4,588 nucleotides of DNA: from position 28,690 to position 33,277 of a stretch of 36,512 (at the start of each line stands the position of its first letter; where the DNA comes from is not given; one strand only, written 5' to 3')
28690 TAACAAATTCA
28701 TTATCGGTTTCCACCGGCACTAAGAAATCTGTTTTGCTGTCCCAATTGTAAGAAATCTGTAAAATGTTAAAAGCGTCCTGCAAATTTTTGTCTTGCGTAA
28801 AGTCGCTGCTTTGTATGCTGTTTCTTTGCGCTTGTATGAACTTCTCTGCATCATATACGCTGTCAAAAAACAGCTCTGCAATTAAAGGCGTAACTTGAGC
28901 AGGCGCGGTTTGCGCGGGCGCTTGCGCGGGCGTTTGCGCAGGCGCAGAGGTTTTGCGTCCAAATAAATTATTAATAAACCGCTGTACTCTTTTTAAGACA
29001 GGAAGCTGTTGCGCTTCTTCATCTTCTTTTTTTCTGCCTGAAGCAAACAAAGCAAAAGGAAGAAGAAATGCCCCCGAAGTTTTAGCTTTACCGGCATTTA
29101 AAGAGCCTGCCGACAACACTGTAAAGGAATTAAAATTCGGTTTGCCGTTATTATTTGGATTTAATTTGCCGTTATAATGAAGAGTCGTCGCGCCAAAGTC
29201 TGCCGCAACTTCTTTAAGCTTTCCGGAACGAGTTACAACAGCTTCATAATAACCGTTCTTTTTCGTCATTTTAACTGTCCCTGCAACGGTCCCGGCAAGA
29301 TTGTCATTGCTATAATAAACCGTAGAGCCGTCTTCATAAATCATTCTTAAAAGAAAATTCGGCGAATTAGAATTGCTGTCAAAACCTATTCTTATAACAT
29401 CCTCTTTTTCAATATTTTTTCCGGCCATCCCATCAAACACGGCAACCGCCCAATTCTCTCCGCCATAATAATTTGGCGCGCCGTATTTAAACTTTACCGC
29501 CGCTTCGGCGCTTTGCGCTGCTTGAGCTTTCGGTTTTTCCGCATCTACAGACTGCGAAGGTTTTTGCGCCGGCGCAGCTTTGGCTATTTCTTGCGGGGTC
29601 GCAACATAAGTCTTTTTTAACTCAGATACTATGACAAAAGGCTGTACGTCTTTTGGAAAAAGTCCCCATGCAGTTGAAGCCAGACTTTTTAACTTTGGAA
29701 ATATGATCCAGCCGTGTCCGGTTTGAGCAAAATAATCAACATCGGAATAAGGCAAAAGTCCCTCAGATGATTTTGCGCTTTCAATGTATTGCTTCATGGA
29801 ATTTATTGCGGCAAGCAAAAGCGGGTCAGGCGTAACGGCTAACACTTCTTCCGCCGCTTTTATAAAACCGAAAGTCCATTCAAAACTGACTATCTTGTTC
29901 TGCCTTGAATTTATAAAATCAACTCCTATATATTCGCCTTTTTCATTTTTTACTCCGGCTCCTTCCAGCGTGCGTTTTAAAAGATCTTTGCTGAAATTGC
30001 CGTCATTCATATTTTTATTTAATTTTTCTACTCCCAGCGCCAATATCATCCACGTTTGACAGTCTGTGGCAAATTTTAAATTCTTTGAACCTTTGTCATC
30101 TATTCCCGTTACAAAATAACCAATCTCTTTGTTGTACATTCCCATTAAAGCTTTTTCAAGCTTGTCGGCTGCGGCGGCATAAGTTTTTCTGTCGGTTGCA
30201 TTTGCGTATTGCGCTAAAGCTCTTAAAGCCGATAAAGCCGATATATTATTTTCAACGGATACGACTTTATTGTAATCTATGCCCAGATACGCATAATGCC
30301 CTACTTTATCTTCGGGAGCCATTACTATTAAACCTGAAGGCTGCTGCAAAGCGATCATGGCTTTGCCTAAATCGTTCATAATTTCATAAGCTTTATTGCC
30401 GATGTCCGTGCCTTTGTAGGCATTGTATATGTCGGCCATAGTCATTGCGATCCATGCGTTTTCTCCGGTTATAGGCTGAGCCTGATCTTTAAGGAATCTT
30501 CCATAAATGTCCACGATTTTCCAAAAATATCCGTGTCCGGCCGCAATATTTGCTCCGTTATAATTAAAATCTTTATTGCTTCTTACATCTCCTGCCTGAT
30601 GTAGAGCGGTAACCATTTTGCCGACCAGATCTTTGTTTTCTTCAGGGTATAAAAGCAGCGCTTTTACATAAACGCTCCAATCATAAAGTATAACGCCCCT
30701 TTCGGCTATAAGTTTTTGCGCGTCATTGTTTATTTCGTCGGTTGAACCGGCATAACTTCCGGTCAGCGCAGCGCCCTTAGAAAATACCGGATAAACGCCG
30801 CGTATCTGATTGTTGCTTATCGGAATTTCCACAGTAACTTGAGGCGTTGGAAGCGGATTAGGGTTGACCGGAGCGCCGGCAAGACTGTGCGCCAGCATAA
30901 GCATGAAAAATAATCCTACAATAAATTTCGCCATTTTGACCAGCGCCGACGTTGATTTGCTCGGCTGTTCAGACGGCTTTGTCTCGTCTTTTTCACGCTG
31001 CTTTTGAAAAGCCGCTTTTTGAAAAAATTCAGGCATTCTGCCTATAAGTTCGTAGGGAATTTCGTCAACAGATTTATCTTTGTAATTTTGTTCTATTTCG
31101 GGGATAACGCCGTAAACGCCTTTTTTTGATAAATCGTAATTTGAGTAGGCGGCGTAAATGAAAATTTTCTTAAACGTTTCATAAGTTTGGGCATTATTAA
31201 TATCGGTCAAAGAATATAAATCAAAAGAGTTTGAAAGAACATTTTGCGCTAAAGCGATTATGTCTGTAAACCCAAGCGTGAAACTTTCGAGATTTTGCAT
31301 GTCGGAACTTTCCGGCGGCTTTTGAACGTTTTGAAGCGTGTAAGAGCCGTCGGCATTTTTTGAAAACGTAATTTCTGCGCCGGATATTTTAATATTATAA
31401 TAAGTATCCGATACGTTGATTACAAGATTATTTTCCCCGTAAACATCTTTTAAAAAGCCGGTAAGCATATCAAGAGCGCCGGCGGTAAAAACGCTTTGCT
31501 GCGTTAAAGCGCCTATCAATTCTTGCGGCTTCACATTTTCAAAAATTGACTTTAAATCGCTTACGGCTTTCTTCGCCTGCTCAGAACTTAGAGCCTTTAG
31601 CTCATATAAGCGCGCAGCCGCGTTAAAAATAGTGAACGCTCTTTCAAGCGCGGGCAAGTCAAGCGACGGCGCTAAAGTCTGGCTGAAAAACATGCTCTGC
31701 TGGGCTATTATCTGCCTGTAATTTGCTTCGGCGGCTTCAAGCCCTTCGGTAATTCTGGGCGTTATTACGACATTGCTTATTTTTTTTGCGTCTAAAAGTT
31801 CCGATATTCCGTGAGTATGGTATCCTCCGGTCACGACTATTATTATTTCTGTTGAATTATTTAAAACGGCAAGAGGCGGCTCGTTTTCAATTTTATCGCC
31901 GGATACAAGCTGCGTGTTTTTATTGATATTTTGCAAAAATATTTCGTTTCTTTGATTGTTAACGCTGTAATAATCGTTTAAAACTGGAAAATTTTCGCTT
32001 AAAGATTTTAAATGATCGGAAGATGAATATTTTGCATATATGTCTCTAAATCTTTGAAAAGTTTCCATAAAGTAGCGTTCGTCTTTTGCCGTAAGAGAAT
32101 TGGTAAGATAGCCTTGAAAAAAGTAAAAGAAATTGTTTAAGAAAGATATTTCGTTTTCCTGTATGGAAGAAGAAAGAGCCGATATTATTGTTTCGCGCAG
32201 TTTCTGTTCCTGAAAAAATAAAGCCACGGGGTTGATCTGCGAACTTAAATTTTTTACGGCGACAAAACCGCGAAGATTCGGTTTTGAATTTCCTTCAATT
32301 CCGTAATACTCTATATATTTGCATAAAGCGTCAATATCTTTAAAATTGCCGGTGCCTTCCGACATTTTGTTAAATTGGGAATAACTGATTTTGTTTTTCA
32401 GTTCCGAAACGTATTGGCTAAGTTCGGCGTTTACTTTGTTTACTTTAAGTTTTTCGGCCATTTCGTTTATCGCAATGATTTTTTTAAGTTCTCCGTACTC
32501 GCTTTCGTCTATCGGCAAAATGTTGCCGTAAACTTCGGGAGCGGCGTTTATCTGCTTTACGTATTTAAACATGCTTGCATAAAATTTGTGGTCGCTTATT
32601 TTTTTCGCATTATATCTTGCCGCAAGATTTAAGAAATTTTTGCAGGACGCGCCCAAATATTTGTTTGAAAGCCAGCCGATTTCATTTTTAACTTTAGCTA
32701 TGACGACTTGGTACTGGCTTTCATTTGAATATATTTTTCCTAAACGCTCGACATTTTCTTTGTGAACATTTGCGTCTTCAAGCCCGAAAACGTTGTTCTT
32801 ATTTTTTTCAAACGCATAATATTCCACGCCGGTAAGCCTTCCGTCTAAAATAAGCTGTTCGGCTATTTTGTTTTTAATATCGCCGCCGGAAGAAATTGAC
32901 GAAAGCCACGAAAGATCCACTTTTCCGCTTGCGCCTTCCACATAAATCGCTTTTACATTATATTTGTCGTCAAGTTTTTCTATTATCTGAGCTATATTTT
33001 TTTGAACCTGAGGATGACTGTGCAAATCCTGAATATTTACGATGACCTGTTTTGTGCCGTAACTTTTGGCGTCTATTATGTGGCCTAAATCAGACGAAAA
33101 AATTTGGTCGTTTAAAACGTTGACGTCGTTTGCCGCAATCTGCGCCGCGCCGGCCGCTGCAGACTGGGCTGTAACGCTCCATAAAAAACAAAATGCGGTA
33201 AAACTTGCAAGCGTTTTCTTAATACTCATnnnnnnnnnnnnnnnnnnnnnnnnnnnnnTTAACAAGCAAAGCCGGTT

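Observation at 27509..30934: Internal Met plus signal-peptide-like segment, internal sorting-anchor-like segment and a helical hairpin inside one ORF: fusion fossil or processed polyprotein?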

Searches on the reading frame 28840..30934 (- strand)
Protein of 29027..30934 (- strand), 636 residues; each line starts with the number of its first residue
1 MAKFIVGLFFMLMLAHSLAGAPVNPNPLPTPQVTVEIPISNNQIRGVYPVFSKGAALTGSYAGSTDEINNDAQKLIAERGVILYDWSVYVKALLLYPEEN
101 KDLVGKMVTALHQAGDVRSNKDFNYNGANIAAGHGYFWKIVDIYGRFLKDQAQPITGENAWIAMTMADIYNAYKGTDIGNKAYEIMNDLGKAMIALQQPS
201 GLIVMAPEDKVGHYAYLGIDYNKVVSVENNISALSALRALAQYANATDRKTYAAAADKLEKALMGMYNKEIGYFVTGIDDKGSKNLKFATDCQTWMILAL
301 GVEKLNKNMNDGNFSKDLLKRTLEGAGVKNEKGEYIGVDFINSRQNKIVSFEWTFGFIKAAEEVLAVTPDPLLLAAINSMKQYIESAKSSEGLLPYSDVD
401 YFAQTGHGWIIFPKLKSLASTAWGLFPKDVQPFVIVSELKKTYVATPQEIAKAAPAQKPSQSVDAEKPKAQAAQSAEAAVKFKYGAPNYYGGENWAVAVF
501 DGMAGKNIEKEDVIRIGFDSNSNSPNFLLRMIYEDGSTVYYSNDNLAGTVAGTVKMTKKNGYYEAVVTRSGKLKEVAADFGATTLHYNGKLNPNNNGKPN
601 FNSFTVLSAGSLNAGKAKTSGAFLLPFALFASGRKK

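Call 16: search_solved_structures(query=window:29027-30934:-, max_evalue=10)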
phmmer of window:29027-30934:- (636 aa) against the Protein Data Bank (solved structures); distinct sequences matched with E-value up to 10: 0.

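Call 26: search_protein_representatives(protein=window:29027-30934:-)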
Query: 636 residues. Proteins with E-value up to 0.001 (for the whole library): 124; up to 1e-10: 50; up to 1e-30: 17. The best 124 are listed.
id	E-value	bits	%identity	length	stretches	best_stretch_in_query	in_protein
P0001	0.0e+00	1421.9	100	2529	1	1-636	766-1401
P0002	3.4e-177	607.3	52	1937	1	6-611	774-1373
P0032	8.1e-174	596.1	52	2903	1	8-609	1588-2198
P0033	4.9e-137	474.6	46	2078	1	33-610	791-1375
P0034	7.2e-106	371.7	49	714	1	43-428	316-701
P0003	2.5e-104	366.6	43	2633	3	19-383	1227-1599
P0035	8.7e-98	345.0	47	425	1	48-427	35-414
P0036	1.1e-92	328.2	45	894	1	30-427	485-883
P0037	2.5e-92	327.0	45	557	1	50-428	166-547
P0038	3.8e-90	319.8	46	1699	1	24-434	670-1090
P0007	9.5e-88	311.8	39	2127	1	17-531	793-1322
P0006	5.0e-86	306.2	44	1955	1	39-522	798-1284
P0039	7.9e-78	279.1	38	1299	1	43-605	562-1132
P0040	8.8e-70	252.5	39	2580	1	30-467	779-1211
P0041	1.4e-43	165.9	37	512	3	447-608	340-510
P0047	1.6e-22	96.4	45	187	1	481-608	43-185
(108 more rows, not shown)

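Call 54: find_homologous_proteins(query=window:29027-30934:-, max_evalue=0.00001)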
Query window:29027-30934:- (636 aa): 6 proteins with E <= 0.00001 among 8000 candidates.
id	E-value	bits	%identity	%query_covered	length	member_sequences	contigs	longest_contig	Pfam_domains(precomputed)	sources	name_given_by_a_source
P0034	2.3e-105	372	48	60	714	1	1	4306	PF16378.11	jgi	jgi:hypothetical protein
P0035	2.7e-97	345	46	61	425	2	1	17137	-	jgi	jgi:hypothetical protein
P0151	2.2e-95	339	46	62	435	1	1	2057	-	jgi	jgi:hypothetical protein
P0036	3.4e-92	328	44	62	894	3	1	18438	PF19190.7,PF13004.14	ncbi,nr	ncbi:MAG: hypothetical protein LBR06_02335 [Bacteroidales bacterium]|nr:hypothetical protein [Bacter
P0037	8.0e-92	327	45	61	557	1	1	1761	-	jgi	jgi:hypothetical protein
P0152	1.6e-11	62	25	60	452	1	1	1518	-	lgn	-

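Call 68: find_encoding_contigs(protein=P0035, flank=8000, max_places=3)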
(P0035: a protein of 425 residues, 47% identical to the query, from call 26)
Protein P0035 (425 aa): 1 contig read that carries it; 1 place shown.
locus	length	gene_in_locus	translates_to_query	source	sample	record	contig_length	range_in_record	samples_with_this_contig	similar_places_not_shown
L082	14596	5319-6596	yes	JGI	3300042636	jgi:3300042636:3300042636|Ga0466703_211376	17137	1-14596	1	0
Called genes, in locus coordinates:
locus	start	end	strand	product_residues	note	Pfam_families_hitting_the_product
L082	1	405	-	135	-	?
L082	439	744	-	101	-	-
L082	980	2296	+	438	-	PF00155:Aminotran_1_2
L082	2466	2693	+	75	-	PF00037:Fer4 (weak), PF12797:Fer4_2 (weak), PF12837:Fer4_6 (weak), PF12838:Fer4_7, PF13237:Fer4_10, PF14697:Fer4_21, PF13187:Fer4_9 (weak), PF00037:Fer4 (weak), +4 more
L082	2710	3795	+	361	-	PF01855:POR_N, PF02780:Transketolase_C (weak), PF17147:PFOR_II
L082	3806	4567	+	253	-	PF02775:TPP_enzyme_C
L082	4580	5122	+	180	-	PF01558:POR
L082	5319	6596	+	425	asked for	-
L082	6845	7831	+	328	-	PF20511:PMI_typeI_cat, PF21621:MPI_cupin_dom (faint)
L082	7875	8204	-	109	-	-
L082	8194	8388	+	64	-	-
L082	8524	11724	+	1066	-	PF13620:CarboxypepD_reg, PF13715:CarbopepD_reg_2, PF07715:Plug, PF00593:TonB_dep_Rec_b-barrel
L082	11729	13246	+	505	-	PF12771:SusD-like_2, PF12741:SusD-like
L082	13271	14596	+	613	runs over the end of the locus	PF13653:GDPD_2 (weak), PF00245:Alk_phosphatase, PF01676:Metalloenzyme (weak)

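Call 70: predict_structure(alignment_id=A5)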
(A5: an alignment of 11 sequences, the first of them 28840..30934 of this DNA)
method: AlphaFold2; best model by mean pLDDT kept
length: 698 residues; sequences in the alignment: 11
mean_pLDDT: 74.4   pTM: 0.61
mean pLDDT of the five models: 74.4, 68.2, 66.9, 66.2, 62.3
residues with pLDDT >= 90: 281; 70-90: 195; 50-70: 61; < 50: 161
segments of 3 or more residues with pLDDT < 50: 1-3, 15-37, 436-478, 584-586, 611-698
pLDDT, mean of each block of 10 residues (from residue 1): 53 45 34 42 91 91 91 90 95 89 93 71 80 84 82 83 94 90 94 94 89 67 92 94 88 97 95 93 92 93 91 95 96 96 88 97 93 98 95 93 82 91 89 58 30 32 31 42 87 79 85 86 73 88 64 72 86 89 54 64 83 34 28 30 36 40 30 32 40 36
secondary structure, 60 per line:
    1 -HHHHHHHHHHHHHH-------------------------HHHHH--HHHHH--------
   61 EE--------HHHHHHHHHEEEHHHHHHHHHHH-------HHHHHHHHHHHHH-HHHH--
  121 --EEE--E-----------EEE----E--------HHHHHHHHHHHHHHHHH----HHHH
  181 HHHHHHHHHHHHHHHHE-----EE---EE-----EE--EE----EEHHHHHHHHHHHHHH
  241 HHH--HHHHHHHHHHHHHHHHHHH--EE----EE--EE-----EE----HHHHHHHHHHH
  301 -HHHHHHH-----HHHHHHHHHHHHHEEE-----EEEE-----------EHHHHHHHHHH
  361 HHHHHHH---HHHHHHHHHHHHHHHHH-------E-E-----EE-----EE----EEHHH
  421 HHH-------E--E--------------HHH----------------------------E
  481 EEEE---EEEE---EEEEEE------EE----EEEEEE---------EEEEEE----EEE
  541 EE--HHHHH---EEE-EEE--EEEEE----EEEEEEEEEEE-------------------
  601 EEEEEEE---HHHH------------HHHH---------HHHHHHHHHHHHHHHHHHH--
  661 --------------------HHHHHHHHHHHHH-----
elements in order (helices of 4 or more, strands of 3 or more residues): H2-15 H41-45 H48-52 H71-79 E80-82 H83-93 H101-113 H115-118 E123-125 E140-142 H156-172 H177-196 H227-243 H246-264 H290-300 H302-308 H314-326 E327-329 E335-338 H351-367 H371-387 H418-423 E480-484 E488-491 E495-500 E513-518 E528-533 E538-542 H545-549 E553-555 E557-559 E562-566 E571-581 E601-607 H611-614 H627-630 H640-658 H681-693

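Call 72: fold_search(model_id=the predicted structure, library=pdb)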
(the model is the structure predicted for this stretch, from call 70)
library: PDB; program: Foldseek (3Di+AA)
matches with E <= 10: 1165; with E <= 0.001: 304
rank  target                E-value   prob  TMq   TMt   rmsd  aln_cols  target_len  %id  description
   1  4mu9_B                9.8e-08  1.00  0.37  0.66   6.1       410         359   13  Crystal structure of a putative glycosylhydrolase (BT_3782) from Bacteroides thetaiotaomicron VPI-5482 at 1.89 A resol (released 2013-10-09)
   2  9ju0_AAA              1.1e-07  1.00  0.41  0.32   5.6       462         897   11  C-terminally truncated dextran dextrinase bound with acarbose (released 2025-09-03)
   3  9ju0_CCC              1.4e-07  1.00  0.40  0.32   5.2       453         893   10  C-terminally truncated dextran dextrinase bound with acarbose (released 2025-09-03)
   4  8ho7_A                1.4e-07  1.00  0.36  0.32   6.3       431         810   10  The cryo-EM structure of cellobiose phosphorylase from Clostridium thermocellum (released 2023-12-13)
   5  4v1r_A                1.6e-07  1.00  0.36  0.62   6.3       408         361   11  Structure of a selenomethionine derivative of the GH76 alpha- mannanase BT2949 Bacteroides thetaiotaomicron (released 2015-02-11)
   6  4v1s_A                1.6e-07  1.00  0.36  0.62   6.4       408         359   10  Structure of the GH76 alpha-mannanase BT2949 from Bacteroides thetaiotaomicron (released 2015-02-11)
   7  4mu9_A                2.0e-07  1.00  0.36  0.65   6.4       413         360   13  Crystal structure of a putative glycosylhydrolase (BT_3782) from Bacteroides thetaiotaomicron VPI-5482 at 1.89 A resol (released 2013-10-09)
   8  6f04                  2.3e-07  1.00  0.37  0.62   6.0       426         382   10  N-acetylglucosamine-2-epimerase (released 2018-09-26)
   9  7qsj_A                2.5e-07  1.00  0.37  0.69   5.4       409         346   12  Methylmannose polysaccharide hydrolase MmpH from M. hassiacum (released 2023-01-25)
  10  7qsj_B                3.8e-07  1.00  0.35  0.66   6.1       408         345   11  Methylmannose polysaccharide hydrolase MmpH from M. hassiacum (released 2023-01-25)
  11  8h1l_C                4.0e-07  1.00  0.36  0.56   5.6       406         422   11  Crystal structure of glucose-2-epimerase in complex with D-Glucitol from Runella slithyformis Runsl_4512 (released 2023-07-12)
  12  9ju0_BBB              4.8e-07  1.00  0.40  0.31   5.2       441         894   11  C-terminally truncated dextran dextrinase bound with acarbose (released 2025-09-03)
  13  5x32_B                5.9e-07  1.00  0.38  0.63   5.6       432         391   11  Crystal structure of D-mannose isomerase (released 2018-02-07)
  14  2zbl_C                7.5e-07  1.00  0.37  0.59   7.1       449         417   11  Functional annotation of Salmonella enterica yihS-encoded protein (released 2008-02-05)
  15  8h1l_A                7.8e-07  1.00  0.36  0.57   5.6       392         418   11  Crystal structure of glucose-2-epimerase in complex with D-Glucitol from Runella slithyformis Runsl_4512 (released 2023-07-12)
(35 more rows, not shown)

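Call 101: find_related_loci(query=A5, collection=metagenome_contigs, flank=4000)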
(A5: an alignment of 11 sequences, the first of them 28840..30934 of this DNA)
Query A5 (698 aa) in metagenome_contigs; peptide patterns used: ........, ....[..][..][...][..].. (x = any residue, [..] = any of these).
154 stretches matched a pattern; 43 encode a relative of the query (tblastn E <= 1e-3); 42 distinct loci.
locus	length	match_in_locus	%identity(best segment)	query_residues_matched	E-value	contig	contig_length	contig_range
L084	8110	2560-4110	40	39-549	9e-95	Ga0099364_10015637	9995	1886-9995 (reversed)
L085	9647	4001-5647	36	5-531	9e-92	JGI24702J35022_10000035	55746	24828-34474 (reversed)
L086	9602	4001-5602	36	30-516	2e-79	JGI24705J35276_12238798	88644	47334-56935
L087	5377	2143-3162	29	123-435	8e-21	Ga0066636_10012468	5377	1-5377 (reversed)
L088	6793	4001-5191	26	73-435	5e-16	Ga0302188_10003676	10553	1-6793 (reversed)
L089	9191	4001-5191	26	73-435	5e-16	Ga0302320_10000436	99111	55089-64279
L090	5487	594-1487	30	153-435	1e-21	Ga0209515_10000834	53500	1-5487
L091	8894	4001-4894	29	145-391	1e-11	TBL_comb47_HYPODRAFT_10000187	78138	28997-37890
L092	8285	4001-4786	28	153-364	2e-10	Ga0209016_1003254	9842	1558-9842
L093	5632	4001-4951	26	145-406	3e-10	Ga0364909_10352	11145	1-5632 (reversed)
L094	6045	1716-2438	28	153-365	3e-10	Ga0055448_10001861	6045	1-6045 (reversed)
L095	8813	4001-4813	29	145-365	6e-10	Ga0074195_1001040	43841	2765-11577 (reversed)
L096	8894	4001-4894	25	145-391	1e-9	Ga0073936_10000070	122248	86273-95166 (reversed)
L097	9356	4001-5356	24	55-373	1e-9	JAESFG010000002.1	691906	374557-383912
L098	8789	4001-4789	28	153-366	6e-9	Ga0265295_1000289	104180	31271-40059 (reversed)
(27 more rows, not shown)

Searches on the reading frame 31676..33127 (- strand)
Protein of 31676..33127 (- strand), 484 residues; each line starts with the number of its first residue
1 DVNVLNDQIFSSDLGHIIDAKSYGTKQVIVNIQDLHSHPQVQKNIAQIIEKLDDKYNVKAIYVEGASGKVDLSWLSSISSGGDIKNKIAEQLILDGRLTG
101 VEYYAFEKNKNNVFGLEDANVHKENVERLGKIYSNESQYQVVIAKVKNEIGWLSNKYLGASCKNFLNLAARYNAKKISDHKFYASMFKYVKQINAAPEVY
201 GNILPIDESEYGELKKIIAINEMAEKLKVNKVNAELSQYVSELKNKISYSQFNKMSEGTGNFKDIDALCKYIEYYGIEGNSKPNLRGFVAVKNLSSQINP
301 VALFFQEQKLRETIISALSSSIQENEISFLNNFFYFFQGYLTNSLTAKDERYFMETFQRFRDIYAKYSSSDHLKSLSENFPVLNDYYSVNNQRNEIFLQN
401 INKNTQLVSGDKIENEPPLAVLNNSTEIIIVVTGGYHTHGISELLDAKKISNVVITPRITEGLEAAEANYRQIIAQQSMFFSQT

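Call 40: search_solved_structures(query=A3, max_evalue=10)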
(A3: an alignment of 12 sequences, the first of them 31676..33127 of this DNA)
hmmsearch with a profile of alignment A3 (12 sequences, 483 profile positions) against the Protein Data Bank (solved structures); distinct sequences matched with E-value up to 10: 1.
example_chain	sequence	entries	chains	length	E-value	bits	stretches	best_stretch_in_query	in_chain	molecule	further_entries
5a0n_A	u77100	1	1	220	0.33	13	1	173-271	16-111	PROTEIN F2 LIKE FIBRONECTIN-BINDING PROTEIN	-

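Call 42: find_related_loci(query=A4, collection=genome_contigs, flank=10000)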
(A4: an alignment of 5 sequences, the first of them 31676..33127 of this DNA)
Query A4 (484 aa) in genome_contigs; peptide patterns used: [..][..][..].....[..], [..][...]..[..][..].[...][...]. (x = any residue, [..] = any of these).
381 stretches matched a pattern; 319 encode a relative of the query (tblastn E <= 1e-3); the best 80 are kept; 80 distinct loci.
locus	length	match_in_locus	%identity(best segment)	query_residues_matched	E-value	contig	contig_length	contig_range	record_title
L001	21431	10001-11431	49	6-483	2e-154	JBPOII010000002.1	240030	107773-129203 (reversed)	MAG: Elusimicrobiota bacterium isolate MAG_1018 c_000000466580, whole genome shotgun sequence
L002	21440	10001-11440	48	2-484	4e-154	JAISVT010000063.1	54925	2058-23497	MAG: Candidatus Endomicrobium macrotermitis isolate Mx356_bin47 k119_834424, whole genome shotgun sequence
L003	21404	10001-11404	41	9-477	1e-119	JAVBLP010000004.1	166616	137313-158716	MAG: Endomicrobiaceae bacterium isolate EPI_MAG_00026 c_000007110262, whole genome shotgun sequence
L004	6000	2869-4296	41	12-480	7e-111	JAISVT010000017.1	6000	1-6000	MAG: Candidatus Endomicrobium macrotermitis isolate Mx356_bin47 k119_1300288, whole genome shotgun sequence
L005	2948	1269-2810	38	19-484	2e-111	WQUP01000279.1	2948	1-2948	MAG: Endomicrobia bacterium isolate Cu122P5bin43 JGI20166J26741_12223541, whole genome shotgun sequence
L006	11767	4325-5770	38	12-484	1e-105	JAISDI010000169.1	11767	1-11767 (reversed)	MAG: Endomicrobium sp. isolate Gx485_bin123 k119_5691304, whole genome shotgun sequence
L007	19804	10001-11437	40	12-484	1e-102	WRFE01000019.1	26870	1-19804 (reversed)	MAG: Candidatus Endomicrobium labiotermitis isolate Lab288P4_bin38 Ga0123354_10001834, whole genome shotgun sequence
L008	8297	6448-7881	39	10-481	1e-100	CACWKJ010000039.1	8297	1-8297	MAG: uncultured Elusimicrobium sp. isolate RUG10662 genome assembly, contig: RUG10662_asm_39, whole genome shotgun seque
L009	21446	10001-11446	36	9-484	1e-99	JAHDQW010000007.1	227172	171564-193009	MAG: Candidatus Praeruminimicrobium purgamenti isolate SV1-B1.2 k141_3968, whole genome shotgun sequence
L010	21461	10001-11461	36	6-484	1e-97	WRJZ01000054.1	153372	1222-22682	MAG: Candidatus Endomicrobium neocapritermitis isolate Nt197P4_bin29 JGI24705J35276_12238810, whole genome shotgun seque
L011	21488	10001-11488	36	7-483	4e-97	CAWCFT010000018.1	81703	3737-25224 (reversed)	MAG: Endomicrobiales bacterium isolate MFD01231.bin.3.74 genome assembly, contig: contig_49084, whole genome shotgun seq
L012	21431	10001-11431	36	11-481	1e-96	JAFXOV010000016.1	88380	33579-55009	MAG: Elusimicrobia bacterium isolate RGIG6610 Sheep_Rumen-1__c264575, whole genome shotgun sequence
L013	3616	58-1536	34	9-482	1e-97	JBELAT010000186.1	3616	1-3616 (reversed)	MAG: Endomicrobiales bacterium isolate SPRUCE 9 SPRUCE_9_186, whole genome shotgun sequence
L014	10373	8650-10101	37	6-483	1e-96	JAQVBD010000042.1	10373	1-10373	MAG: Endomicrobiaceae bacterium isolate STD2_57 NODE_25382_length_10373_cov_24.270154_Sandtown_D2, whole genome shotgun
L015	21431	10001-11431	37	10-481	3e-96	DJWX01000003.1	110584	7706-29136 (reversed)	MAG TPA_asm: Candidatus Ruminimicrobiellum ovillum isolate UBA7019 UBA7019_contig_9188, whole genome shotgun sequence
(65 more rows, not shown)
